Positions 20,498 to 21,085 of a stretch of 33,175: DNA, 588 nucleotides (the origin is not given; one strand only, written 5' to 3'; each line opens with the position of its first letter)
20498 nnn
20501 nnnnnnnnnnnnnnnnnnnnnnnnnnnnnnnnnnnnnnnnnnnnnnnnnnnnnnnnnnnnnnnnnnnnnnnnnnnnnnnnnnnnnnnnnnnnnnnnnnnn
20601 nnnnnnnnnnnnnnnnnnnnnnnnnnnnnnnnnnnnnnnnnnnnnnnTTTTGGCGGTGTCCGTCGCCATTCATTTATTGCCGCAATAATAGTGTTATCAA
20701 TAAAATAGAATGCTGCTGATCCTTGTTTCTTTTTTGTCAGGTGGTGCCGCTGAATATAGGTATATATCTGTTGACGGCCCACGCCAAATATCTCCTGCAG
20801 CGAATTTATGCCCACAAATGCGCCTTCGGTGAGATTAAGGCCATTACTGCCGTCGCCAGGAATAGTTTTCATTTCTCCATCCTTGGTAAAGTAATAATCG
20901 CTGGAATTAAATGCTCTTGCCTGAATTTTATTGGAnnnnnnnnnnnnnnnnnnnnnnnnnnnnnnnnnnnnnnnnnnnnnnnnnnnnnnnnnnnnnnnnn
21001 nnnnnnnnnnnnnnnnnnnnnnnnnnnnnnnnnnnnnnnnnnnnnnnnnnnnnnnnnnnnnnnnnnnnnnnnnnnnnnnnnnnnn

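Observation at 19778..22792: Reiterated 'YYF-x-K/R-x-G ... winged-HTH' units interleaved with the sigma modules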

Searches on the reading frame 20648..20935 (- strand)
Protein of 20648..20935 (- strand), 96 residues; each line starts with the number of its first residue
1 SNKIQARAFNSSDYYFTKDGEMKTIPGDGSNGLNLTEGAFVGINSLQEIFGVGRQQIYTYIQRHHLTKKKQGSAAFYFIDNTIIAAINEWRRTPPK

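Call 15: search_protein_families(library=pfam, proteins=[window:20648-20935:-], max_evalue=10)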
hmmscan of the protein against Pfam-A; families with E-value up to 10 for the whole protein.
window:20648-20935:- (96 aa): 2 families
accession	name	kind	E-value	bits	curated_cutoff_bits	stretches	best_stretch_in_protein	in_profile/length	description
PF12728.13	HTH_17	-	0.04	14.6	27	1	46-72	7-33/51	Helix-turn-helix domain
PF01710.22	HTH_Tnp_IS630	-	0.1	13.1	21.3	1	42-70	20-48/119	Transposase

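Call 22: search_solved_structures(query=A2, max_evalue=10, show_alignments=3)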
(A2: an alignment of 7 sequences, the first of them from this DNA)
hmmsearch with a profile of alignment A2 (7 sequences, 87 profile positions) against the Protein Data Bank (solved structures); distinct sequences matched with E-value up to 10: 11.
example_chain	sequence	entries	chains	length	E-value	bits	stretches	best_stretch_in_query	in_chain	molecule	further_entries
3mlg_A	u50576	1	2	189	0.001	22.4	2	22-84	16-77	2X chimera of Helicobacter pylori protein HP0242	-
21gi_A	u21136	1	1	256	0.002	21.5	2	22-84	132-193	A designed protein Three-twist Knot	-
2bo3_A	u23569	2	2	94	0.63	13.5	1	22-84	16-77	HYPOTHETICAL PROTEIN HP0242 | Uncharacterized protein HP0242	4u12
6zjz_A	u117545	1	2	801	0.93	13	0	20-44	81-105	Toll-like receptor 8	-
6ty5_A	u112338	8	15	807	0.95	12.9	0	20-44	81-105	Toll-like receptor 8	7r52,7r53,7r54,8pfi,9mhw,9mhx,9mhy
3w3g_A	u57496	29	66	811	0.97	12.9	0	20-44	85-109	Toll-like receptor 8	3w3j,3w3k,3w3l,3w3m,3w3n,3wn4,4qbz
5hdh_A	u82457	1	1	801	1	12.9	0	20-44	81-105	Toll-like receptor 8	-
1h8g_A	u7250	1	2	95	1.1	12.8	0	7-41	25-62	MAJOR AUTOLYSIN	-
2xvc_A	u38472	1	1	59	1.2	12.6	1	27-56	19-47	ESCRT-III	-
3f6v_A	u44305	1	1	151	1.6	12.2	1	56-82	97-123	Possible transcriptional regulator, ArsR family protein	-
4iwt_A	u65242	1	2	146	2.1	11.8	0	7-41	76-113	Lytic amidase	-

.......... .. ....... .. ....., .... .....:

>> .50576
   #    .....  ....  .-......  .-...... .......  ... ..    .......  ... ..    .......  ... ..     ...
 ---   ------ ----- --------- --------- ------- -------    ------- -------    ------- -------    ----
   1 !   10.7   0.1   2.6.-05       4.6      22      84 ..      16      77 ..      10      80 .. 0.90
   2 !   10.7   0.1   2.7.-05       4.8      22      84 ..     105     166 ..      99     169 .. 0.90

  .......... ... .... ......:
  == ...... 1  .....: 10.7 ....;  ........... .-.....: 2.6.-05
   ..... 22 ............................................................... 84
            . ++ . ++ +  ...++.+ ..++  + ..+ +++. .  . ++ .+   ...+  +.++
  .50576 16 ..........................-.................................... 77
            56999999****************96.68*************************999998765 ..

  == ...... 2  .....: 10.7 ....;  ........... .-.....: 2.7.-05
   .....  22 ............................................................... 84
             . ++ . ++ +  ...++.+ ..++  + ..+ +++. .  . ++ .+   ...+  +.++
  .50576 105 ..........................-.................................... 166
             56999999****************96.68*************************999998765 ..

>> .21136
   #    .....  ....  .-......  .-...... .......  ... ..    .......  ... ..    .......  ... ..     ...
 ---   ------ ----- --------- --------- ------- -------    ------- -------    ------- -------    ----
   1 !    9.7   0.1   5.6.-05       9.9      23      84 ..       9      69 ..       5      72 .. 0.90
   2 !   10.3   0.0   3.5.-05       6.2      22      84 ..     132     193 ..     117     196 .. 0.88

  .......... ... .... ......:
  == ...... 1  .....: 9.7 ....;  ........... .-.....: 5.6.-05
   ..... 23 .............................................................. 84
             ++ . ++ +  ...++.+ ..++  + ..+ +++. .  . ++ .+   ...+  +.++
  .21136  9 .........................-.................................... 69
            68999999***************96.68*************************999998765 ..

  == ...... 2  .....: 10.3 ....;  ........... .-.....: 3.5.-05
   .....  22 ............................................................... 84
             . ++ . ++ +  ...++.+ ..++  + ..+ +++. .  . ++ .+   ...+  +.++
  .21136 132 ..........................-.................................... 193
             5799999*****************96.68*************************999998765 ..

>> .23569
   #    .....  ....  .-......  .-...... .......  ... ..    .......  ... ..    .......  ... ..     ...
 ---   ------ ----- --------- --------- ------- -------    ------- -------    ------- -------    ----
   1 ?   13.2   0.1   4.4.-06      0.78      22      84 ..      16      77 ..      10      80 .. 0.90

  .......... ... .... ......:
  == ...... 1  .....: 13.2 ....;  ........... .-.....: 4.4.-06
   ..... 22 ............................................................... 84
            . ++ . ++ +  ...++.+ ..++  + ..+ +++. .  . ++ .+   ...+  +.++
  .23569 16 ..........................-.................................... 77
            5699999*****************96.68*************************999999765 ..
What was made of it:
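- Tried and rejected: It gave only a chance hit to HP0242 (call 22).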

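Call 23: search_protein_families(library=phrogs, proteins=[window:20648-20935:-], max_evalue=1)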
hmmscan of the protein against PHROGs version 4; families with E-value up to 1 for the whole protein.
window:20648-20935:- (96 aa): 1 family
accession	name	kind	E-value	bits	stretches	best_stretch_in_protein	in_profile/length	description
phrog_22784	-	unknown function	0.0073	17.6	1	43-73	20-50/76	-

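Call 40: search_protein_representatives(alignment_id=A2)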
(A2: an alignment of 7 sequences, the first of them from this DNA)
Query: 7 sequences, 87 profile positions. Proteins with E-value up to 0.001 (for the whole library): 39; up to 1e-10: 4; up to 1e-30: 2. The best 39 are listed.
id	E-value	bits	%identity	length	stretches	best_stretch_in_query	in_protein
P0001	2.1e-118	402.9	-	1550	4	1-86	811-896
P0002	5.0e-94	324.7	-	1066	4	1-86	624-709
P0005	2.5e-17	78.9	-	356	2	4-82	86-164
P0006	2.5e-11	59.7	-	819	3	5-76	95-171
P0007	2.3e-10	56.6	-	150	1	7-79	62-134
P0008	4.4e-10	55.7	-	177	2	24-83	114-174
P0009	6.3e-10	55.2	-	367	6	39-67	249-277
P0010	4.2e-09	52.6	-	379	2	25-82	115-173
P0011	1.5e-08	50.8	-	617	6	13-41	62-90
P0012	1.7e-08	50.6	-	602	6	35-67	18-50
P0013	4.4e-08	49.3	-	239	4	18-85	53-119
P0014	5.1e-08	49.1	-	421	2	22-81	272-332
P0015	3.5e-07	46.4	-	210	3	5-69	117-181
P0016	7.7e-07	45.3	-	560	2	9-60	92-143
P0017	1.8e-06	44.2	-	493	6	29-72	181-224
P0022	1.5e-05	41.2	-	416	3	25-83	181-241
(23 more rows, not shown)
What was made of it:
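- Tried and rejected: The exhaustive HMMER search was needed to find the family (call 40).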

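Call 43: search_protein_families(library=pfam, alignment_id=A5, max_evalue=0.01)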
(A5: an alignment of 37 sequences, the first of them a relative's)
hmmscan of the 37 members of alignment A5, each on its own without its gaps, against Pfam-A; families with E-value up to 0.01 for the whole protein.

A. member 1, P0005 (356 aa): 0 families

B. families by the number of members that match (of 37 scanned): 182 families (the first 25 are shown)
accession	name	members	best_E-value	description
PF12728.13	HTH_17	26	3.6e-56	Helix-turn-helix domain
PF13384.12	HTH_23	21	2.4e-40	Homeodomain-like domain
PF13518.12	HTH_28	21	1.2e-26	Helix-turn-helix domain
PF08279.18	HTH_11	19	2.5e-19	HTH domain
PF13551.12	HTH_29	18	1.2e-17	Winged helix-turn helix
PF08281.18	Sigma70_r4_2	16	2.3e-30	Sigma-70, region 4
PF04545.22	Sigma70_r4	14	2e-36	Sigma-70, region 4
PF01381.28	HTH_3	14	1.7e-19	Helix-turn-helix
PF13412.12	HTH_24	13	4.5e-16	Winged helix-turn-helix DNA-binding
PF02796.21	HTH_7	12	1.4e-16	Helix-turn-helix domain of resolvase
PF13411.12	MerR_1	12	6.1e-14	MerR HTH family regulatory protein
PF04967.18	HTH_10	12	2.1e-10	HTH DNA binding domain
PF04297.20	UPF0122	10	8.7e-20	Putative helix-turn-helix protein, YlxM / p13 like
PF13545.12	HTH_Crp_2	10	4.2e-17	Crp-like helix-turn-helix domain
PF13542.12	HTH_Tnp_ISL3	10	2.4e-15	Helix-turn-helix domain of transposase family ISL3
PF00376.29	MerR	8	1.1e-11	MerR family regulatory protein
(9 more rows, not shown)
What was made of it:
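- On Pfam HTH_17 (PF12728), excisionase-type wHTH: Of 37 profile hits, 26 carry HTH_17 (call 43).
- The unit profile retrieves 37 other proteins from 1.84 billion, and 26 of them carry Pfam HTH_17 (calls 40, 43).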

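Call 52: predict_structure(alignment_id=A6)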
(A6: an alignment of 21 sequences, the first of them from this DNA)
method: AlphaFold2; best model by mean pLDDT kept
length: 87 residues; sequences in the alignment: 21
mean_pLDDT: 92.1   pTM: 0.80
mean pLDDT of the five models: 92.1, 91.7, 90.6, 90.5, 90.3
residues with pLDDT >= 90: 69; 70-90: 15; 50-70: 3; < 50: 0
segments of 3 or more residues with pLDDT < 50: none
pLDDT, mean of each block of 10 residues (from residue 1): 79 93 89 95 95 96 93 96 92
secondary structure, 60 per line:
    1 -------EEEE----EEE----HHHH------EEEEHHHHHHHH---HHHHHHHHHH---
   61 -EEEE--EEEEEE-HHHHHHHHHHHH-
elements in order: E8-11 E16-18 H23-26 E33-36 H37-44 H48-57 E62-65 E68-73 H75-86
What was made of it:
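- On Pfam HTH_17 (PF12728), excisionase-type wHTH: The AlphaFold model has pLDDT 92.1 (call 52).
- AlphaFold of U3 gives pLDDT 92.1 and pTM 0.80, with a hairpin followed by strand-helix-helix-strand-strand-helix (call 52). The lead-in is predicted as a beta-hairpin at high confidence (call 52), whereas region 1.2 is helical (established knowledge).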

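Call 56: fold_search(model_id=the predicted structure, library=pdb)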
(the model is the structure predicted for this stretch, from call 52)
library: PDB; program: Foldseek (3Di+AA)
matches with E <= 10: 754; with E <= 0.001: 0
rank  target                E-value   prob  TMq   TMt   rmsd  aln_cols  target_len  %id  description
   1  1r1t_B                4.8e-02  0.97  0.42  0.37   5.5        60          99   18  Crystal structure of the cyanobacterial metallothionein repressor SmtB in the apo-form (released 2004-05-18)
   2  3m8e_A                6.2e-02  0.80  0.40  0.35   7.0        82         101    6  Protein structure of Type III plasmid segregation TubR (released 2010-07-07)
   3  1r23_A                7.6e-02  0.94  0.42  0.36   6.1        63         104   17  Crystal structure of the cyanobacterial metallothionein repressor SmtB in the Zn1-form (one Zn(II) per dimer) (released 2004-05-18)
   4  1smt_B                9.2e-02  0.96  0.42  0.37   5.2        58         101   17  SMTB REPRESSOR FROM SYNECHOCOCCUS PCC7942 (released 1997-12-03)
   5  1r22_B                9.8e-02  0.95  0.41  0.37   4.3        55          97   18  Crystal structure of the cyanobacterial metallothionein repressor SmtB (C14S/C61S/C121S mutant) in the Zn2alpha5-form (released 2004-05-18)
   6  6j0e_B                1.3e-01  0.96  0.43  0.30   4.7        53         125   15  Structures of two ArsR As(III)-responsive repressors: implications for the mechanism of derepression (released 2019-07-03)
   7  4k2e_A                1.3e-01  0.75  0.36  0.34   5.3        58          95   14  HlyU from Vibrio cholerae N16961 (released 2014-04-30)
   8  1smt_A                1.3e-01  0.63  0.36  0.32   6.1        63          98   19  SMTB REPRESSOR FROM SYNECHOCOCCUS PCC7942 (released 1997-12-03)
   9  4j2n_C                1.3e-01  0.93  0.42  0.59   2.6        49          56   16  Crystal Structure of mycobacteriophage Pukovnik Xis (released 2013-10-23)
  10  1r1u_B                1.4e-01  0.72  0.39  0.36   5.1        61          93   13  Crystal structure of the metal-sensing transcriptional repressor CzrA from Staphylococcus aureus in the apo-form (released 2004-05-18)
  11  2zkz_A                1.5e-01  0.93  0.42  0.43   4.6        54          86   15  Crystal structure of the transcriptional repressor PagR of Bacillus anthracis (released 2009-04-07)
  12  3m8f_A                1.6e-01  0.85  0.40  0.37   4.8        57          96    5  Protein structure of type III plasmid segregation TubR mutant (released 2010-07-07)
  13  3m8e_B                1.7e-01  0.80  0.40  0.38   5.1        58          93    9  Protein structure of Type III plasmid segregation TubR (released 2010-07-07)
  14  6uvu_A                1.7e-01  0.69  0.38  0.31   6.8        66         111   17  Crystal structure of the AntR antimony-specific transcriptional repressor (released 2020-11-04)
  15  6j0e_A                2.0e-01  0.90  0.42  0.30   4.5        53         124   15  Structures of two ArsR As(III)-responsive repressors: implications for the mechanism of derepression (released 2019-07-03)
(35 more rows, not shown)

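Call 59: find_encoding_contigs(protein=P0005, flank=8000, max_places=3)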
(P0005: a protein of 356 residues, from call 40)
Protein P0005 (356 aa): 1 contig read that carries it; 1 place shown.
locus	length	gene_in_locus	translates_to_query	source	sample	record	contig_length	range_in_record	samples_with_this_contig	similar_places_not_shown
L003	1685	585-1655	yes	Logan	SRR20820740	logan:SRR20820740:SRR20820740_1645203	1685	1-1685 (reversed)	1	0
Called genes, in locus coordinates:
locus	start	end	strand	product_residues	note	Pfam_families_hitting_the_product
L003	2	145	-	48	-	?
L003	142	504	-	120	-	PF17135:Ribosomal_L18, PF00828:Ribosomal_L27A (weak)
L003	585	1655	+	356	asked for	-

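Call 60: fold_search(model_id=the predicted structure, library=viral)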
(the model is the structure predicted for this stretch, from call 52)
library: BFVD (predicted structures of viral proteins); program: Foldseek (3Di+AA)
matches with E <= 10: 1093; with E <= 0.001: 0
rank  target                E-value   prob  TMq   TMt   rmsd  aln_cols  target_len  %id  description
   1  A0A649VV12            2.7e-02  0.99  0.42  0.29   3.2        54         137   24  Helix-turn-helix DNA binding protein [Gordonia phage EMoore]
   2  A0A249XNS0            2.9e-02  0.99  0.43  0.60   2.8        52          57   19  Helix-turn-helix domain-containing protein [Brevibacterium phage LuckyBarnes]
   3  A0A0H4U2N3            4.0e-02  0.99  0.44  0.40   2.8        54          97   26  Excise protein [Mycobacterium phage Kinbote]
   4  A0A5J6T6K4            5.1e-02  0.97  0.40  0.43   3.4        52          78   19  (no name in the UniProt tables at hand)
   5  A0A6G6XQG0            5.1e-02  0.75  0.40  0.10  12.7        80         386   21  (no name in the UniProt tables at hand)
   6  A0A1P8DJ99            5.8e-02  0.98  0.45  0.62   2.7        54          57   15  (no name in the UniProt tables at hand)
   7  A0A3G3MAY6            6.2e-02  0.99  0.47  0.49   2.4        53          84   15  Helix-turn-helix DNA binding protein [Gordonia phage Octobien14]
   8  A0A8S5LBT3            6.6e-02  0.96  0.44  0.61   3.5        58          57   16  Pyocin activator protein PrtN [Siphoviridae sp. ctt5z12]
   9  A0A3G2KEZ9            7.6e-02  0.96  0.43  0.56   2.5        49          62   20  DNA binding protein [Arthrobacter phage Corgi]
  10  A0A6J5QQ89            8.1e-02  0.97  0.46  0.61   2.8        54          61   11  Helix-turn-helix domain-containing protein [uncultured Caudovirales phage]
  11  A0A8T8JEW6            8.1e-02  0.95  0.41  0.50   6.3        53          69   23  (no name in the UniProt tables at hand)
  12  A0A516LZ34            8.1e-02  0.92  0.42  0.49   3.1        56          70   14  (no name in the UniProt tables at hand)
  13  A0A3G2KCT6            8.1e-02  0.91  0.41  0.47   2.9        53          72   17  Helix-turn-helix domain-containing protein [Arthrobacter phage Adaia]
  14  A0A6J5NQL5            8.6e-02  0.98  0.46  0.36   2.6        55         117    7  Helix-turn-helix domain containing protein [uncultured Caudovirales phage]
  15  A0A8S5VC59            8.6e-02  0.96  0.42  0.56   3.0        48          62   14  Helix-turn-helix domain protein [Siphoviridae sp. ctyg07]
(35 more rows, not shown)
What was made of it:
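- Closest known: Pfam HTH_17. Same: Foldseek rmsd is 2.4-3.2 A (calls 56, 60).
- Foldseek's small-protein matches with low rmsd are Xis, BldC, RacA, pSK1 Par, phage excisionases, PrtN and TorI, at rmsd 2.4-3.2 A over ~50 residues and probability 0.9-0.99 (calls 56, 60).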

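Call 63: find_encoding_contigs(protein=P0006, flank=10000, max_places=3)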
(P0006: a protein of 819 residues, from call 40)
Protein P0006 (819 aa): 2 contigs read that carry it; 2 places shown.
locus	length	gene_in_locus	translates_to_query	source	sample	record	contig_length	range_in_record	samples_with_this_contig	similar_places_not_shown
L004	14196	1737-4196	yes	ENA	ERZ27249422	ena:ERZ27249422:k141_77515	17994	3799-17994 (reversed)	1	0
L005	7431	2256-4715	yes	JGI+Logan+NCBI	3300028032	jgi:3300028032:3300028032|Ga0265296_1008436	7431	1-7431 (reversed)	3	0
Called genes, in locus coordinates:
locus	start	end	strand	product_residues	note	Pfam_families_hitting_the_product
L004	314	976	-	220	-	-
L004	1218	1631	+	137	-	PF07681:DoxX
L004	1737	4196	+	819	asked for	-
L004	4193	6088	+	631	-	PF00140:Sigma70_r1_2, PF04542:Sigma70_r2, PF04539:Sigma70_r3, PF04545:Sigma70_r4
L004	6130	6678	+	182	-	PF06210:DUF1003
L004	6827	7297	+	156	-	-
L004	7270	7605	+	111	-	PF18926:DUF5676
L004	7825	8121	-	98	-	-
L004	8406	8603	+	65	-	-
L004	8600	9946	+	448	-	-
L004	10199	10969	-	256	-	PF03141:Methyltransf_29 (weak), PF13489:Methyltransf_23, PF01209:Ubie_methyltran, PF01728:FtsJ (weak), PF13847:Methyltransf_31, PF08241:Methyltransf_11, PF08242:Methyltransf_12, PF13649:Methyltransf_25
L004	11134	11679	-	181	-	PF01243:PNPOx_N, PF12900:Pyridox_ox_2 (weak)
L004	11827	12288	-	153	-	-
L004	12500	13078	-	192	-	PF06966:DUF1295 (weak), PF04191:PEMT, PF04140:ICMT (weak), PF01222:ERG4_ERG24 (weak)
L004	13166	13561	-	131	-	-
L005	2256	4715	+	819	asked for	-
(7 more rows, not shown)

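Call 64: find_encoding_contigs(protein=P0016, flank=10000, max_places=3)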
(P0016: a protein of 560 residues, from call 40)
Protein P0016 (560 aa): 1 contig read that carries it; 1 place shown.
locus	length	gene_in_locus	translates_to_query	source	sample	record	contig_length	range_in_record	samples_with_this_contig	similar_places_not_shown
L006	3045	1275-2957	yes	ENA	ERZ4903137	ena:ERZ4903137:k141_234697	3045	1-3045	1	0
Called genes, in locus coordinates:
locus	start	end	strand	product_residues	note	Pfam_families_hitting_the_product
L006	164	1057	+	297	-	PF01513:NAD_kinase (weak)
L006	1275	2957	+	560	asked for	-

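Call 65: find_encoding_contigs(protein=P0007, flank=10000, max_places=3)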
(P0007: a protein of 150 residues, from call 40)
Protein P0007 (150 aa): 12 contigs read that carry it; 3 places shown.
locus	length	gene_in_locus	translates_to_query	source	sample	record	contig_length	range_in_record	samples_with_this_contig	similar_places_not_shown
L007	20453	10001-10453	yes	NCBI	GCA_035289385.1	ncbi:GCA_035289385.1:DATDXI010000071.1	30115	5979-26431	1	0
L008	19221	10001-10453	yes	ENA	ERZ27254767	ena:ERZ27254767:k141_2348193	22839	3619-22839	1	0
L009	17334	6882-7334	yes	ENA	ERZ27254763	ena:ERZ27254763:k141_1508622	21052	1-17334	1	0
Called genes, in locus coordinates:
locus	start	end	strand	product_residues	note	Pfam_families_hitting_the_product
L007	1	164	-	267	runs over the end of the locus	PF01026:TatD_DNase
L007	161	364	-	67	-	-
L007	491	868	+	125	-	PF01476:LysM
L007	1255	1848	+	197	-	-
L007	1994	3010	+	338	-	PF01916:DS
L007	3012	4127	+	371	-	-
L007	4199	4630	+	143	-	-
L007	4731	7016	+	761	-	PF02359:CDC48_N, PF02933:CDC48_2 (weak), PF05496:RuvB_N (weak), PF13191:AAA_16 (weak), PF00004:AAA, PF17862:AAA_lid_3, PF00004:AAA, PF17862:AAA_lid_3, +29 more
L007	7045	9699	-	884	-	PF00690:Cation_ATPase_N, PF00122:E1-E2_ATPase, PF00702:Hydrolase, PF13246:Cation_ATPase, PF08282:Hydrolase_3 (faint), PF00689:Cation_ATPase_C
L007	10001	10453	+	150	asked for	-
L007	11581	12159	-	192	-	-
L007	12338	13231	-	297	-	PF00924:MS_channel_2nd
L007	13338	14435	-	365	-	PF04851:ResIII, PF00270:DEAD, PF00271:Helicase_C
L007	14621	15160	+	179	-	PF00226:DnaJ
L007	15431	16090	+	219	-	PF00300:His_Phos_1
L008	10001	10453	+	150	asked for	-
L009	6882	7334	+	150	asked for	-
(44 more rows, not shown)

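Call 66: find_related_loci(query=P0007, collection=genome_contigs, flank=10000)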
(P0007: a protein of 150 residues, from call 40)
Query P0007 (150 aa) in genome_contigs; peptide patterns used: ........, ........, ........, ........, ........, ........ (x = any residue, [..] = any of these).
98 stretches matched a pattern; 1 encode a relative of the query (tblastn E <= 1e-3); 1 distinct loci.
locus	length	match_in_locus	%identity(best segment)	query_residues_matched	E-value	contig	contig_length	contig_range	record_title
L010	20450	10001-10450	99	1-150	7e-101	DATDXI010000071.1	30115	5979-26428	MAG TPA_asm: Candidatus Nanoarchaeia archaeon isolate SMAG_U8134 k141_689366, whole genome shotgun sequence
